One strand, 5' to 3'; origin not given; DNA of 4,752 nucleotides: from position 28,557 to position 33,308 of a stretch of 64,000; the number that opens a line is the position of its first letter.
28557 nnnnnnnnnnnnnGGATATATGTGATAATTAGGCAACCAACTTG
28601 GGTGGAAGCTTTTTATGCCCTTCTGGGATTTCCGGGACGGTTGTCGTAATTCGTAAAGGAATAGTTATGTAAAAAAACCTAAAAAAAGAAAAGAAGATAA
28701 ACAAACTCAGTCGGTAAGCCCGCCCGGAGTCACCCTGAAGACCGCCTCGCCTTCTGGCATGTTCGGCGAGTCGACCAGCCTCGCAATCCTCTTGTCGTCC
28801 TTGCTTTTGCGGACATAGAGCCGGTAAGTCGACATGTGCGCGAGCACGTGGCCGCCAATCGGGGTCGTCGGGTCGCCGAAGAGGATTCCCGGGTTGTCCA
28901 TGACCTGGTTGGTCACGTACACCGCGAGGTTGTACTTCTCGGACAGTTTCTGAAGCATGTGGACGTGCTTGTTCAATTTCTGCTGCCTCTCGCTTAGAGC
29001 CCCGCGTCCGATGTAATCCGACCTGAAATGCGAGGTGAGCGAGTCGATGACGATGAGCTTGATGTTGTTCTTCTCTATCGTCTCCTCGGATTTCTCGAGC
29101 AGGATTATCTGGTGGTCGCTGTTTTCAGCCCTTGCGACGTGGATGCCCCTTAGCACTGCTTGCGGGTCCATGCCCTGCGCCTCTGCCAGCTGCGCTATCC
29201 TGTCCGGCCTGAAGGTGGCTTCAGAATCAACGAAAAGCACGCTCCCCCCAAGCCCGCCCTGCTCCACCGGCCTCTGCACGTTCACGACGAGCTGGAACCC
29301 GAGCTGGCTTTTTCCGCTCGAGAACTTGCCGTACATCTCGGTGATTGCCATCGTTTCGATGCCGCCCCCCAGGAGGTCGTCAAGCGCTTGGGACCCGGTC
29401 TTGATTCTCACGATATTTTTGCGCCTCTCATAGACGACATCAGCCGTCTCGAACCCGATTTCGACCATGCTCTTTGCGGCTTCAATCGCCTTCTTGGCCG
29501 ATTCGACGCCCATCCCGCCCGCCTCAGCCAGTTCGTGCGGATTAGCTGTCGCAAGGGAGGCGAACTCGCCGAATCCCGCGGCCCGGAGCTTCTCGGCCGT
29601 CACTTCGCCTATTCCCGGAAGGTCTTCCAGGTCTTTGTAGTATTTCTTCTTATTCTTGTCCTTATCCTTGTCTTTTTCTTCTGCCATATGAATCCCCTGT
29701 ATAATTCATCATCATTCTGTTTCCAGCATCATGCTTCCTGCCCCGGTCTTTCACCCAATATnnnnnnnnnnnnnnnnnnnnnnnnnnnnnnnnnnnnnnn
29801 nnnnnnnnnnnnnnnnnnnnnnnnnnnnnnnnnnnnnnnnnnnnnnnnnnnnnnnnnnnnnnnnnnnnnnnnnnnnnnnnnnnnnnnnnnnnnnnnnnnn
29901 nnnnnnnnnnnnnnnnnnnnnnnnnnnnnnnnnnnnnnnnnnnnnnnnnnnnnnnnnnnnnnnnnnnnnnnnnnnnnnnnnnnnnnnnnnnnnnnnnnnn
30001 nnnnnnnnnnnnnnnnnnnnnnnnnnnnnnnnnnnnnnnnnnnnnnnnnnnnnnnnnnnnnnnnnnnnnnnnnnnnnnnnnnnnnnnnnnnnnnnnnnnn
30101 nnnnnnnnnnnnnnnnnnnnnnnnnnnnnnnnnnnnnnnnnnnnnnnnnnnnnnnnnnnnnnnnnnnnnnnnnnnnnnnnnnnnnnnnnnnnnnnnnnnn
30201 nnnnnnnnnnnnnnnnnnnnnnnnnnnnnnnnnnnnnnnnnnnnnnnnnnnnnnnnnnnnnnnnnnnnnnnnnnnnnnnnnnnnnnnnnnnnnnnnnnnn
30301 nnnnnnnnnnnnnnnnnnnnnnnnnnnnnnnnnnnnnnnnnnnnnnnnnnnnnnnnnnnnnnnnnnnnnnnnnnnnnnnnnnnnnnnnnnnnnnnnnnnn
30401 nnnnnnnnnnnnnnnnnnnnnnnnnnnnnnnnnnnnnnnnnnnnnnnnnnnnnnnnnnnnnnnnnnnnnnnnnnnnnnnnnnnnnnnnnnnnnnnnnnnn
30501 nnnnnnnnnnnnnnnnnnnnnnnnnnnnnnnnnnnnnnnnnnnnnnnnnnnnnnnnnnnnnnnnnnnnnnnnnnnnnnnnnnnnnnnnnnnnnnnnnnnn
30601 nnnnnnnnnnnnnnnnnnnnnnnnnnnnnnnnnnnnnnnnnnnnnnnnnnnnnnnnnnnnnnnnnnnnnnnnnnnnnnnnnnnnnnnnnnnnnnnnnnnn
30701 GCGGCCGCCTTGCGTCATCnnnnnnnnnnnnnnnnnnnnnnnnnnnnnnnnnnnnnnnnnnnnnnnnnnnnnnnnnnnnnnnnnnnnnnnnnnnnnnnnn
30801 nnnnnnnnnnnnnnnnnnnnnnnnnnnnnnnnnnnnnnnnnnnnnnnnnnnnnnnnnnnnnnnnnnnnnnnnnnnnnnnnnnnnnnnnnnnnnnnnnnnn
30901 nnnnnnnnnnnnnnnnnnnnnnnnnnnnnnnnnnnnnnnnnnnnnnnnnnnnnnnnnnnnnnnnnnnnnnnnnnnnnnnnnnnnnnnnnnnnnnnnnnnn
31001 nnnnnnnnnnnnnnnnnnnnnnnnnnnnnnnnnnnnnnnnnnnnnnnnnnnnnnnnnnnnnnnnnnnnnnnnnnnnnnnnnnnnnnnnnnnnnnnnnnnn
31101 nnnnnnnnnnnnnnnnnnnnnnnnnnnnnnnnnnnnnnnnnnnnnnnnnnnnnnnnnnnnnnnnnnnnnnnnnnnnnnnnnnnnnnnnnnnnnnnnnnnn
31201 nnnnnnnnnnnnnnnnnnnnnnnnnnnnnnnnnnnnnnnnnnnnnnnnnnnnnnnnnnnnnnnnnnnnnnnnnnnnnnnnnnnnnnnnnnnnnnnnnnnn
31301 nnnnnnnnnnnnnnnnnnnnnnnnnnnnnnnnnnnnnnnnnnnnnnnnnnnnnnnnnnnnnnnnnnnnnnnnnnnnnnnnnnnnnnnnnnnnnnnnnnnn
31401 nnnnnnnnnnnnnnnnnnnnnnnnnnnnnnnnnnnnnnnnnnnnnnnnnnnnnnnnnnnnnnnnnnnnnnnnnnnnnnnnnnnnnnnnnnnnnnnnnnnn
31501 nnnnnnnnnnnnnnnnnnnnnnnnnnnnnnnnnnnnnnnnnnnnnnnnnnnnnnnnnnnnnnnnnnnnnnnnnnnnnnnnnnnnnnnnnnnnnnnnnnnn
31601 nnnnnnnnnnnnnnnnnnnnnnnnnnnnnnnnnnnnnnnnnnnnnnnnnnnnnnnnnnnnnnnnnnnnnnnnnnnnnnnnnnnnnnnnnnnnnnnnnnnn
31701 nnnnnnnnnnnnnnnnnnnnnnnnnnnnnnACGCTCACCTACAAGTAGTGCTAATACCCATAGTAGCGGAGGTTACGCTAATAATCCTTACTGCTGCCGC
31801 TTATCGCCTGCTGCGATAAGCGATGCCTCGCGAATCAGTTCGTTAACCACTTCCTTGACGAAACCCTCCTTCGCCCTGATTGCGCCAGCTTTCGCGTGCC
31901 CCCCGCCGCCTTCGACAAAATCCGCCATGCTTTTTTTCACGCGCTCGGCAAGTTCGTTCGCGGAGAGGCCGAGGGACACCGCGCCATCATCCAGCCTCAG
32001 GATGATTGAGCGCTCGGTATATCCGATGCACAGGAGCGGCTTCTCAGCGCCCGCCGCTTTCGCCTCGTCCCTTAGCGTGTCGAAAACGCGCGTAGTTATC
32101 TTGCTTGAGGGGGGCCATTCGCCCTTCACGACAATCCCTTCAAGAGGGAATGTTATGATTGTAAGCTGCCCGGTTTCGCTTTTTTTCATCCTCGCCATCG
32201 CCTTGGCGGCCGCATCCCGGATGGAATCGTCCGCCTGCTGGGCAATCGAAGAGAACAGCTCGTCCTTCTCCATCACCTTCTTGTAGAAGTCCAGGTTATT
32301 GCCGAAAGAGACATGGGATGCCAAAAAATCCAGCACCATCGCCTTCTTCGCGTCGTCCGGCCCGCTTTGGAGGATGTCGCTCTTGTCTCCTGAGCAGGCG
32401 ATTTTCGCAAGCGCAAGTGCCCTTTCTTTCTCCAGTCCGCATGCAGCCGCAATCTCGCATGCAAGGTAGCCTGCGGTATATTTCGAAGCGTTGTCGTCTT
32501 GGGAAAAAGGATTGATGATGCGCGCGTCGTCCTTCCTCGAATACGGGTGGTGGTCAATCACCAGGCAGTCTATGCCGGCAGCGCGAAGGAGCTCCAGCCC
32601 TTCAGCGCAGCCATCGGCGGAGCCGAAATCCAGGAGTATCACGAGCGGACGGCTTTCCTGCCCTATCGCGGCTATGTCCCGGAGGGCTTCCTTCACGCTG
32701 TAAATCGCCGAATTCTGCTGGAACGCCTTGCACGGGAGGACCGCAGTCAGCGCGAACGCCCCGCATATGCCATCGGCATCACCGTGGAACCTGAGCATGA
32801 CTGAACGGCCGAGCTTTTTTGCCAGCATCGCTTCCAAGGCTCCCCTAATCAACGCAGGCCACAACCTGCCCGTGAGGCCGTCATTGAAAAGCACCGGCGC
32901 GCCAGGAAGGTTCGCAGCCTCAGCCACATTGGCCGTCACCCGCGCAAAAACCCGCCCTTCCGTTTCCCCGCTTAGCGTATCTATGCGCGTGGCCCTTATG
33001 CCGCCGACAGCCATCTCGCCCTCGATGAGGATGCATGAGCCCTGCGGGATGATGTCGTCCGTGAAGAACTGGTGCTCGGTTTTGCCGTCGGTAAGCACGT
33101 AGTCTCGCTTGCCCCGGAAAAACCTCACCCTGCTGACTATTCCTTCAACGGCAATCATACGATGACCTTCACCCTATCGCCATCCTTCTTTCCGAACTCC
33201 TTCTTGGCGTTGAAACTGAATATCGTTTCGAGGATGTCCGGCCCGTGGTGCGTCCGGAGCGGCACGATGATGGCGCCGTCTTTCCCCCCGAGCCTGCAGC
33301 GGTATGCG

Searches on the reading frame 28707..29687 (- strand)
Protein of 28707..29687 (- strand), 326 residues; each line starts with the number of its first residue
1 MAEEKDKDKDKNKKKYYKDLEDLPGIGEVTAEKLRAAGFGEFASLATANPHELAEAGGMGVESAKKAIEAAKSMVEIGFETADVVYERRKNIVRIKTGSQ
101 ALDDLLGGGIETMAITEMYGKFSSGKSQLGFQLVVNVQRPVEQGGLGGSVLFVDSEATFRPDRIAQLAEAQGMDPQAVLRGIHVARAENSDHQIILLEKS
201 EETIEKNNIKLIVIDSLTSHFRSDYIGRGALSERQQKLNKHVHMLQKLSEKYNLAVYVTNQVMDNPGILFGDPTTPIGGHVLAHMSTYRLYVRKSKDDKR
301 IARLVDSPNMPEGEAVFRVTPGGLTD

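Call 13: search_protein_families(library=ncbifam, proteins=[window:28707-29687:-], max_evalue=0.00001)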
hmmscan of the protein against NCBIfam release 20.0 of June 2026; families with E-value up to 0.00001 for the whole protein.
window:28707-29687:- (326 aa): 11 families
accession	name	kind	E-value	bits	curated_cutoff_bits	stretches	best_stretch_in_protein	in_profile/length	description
NF003301.0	PRK04301.1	equivalog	1.1e-139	465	259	1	17-326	4-315/316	DNA repair and recombination protein RadA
TIGR02236.1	recomb_radA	equivalog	1.6e-134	448.2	361.15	1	19-326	1-311/311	DNA repair and recombination protein RadA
TIGR02238.1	recomb_DMC1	equivalog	4.1e-99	331.7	447.7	1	25-326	8-313/314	meiotic recombinase Dmc1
TIGR02239.1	recomb_RAD51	equivalog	1.9e-89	299.9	478.05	1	25-326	8-313/316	DNA repair protein RAD51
TIGR02237.1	recomb_radB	equivalog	1.4e-37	129.6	172.4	1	102-324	1-209/210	DNA repair and recombination protein RadB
NF006861.0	PRK09361.1-1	equivalog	3e-29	102.2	278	1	94-325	4-228/235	DNA repair and recombination protein RadB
TIGR02012.1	tigrfam_recA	equivalog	1.9e-20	73.5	325.3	1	65-299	3-228/321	recombinase RecA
NF007072.0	PRK09519.1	equivalog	5.5e-14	51.5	1024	1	65-297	8-231/790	intein-containing recombinase RecA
NF009401.0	PRK12766.1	equivalog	3.1e-07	30.3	239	1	13-82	5-73/238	50S ribosomal protein L32e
TIGR03491.1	TIGR03491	subfamily_domain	1.5e-06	27.5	97.45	1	13-77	207-271/462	TM0106 family RecB-like putative nuclease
TIGR03878.1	thermo_KaiC_2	hypoth_equivalog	3.5e-06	26.5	232.2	1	108-223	31-146/259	KaiC domain-containing protein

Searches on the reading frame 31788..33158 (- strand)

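Call 13: search_protein_families(library=ncbifam, proteins=[window:31788-33158:-], max_evalue=0.00001)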
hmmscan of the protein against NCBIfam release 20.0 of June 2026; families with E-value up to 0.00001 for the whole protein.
window:31788-33158:- (456 aa): 3 families
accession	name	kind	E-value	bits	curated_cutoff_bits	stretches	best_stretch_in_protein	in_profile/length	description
NF053577.1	HAN_nuclease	equivalog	4.6e-18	65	840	1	297-444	461-600/612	Hef-associated nuclease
NF053576.1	RecJ_archaeal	equivalog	2.2e-11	43.3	360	1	117-313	11-202/452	RecJ family nuclease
TIGR00644.1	recJ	equivalog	9e-08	30.8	396.9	1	120-225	57-167/546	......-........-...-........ exonuclease RecJ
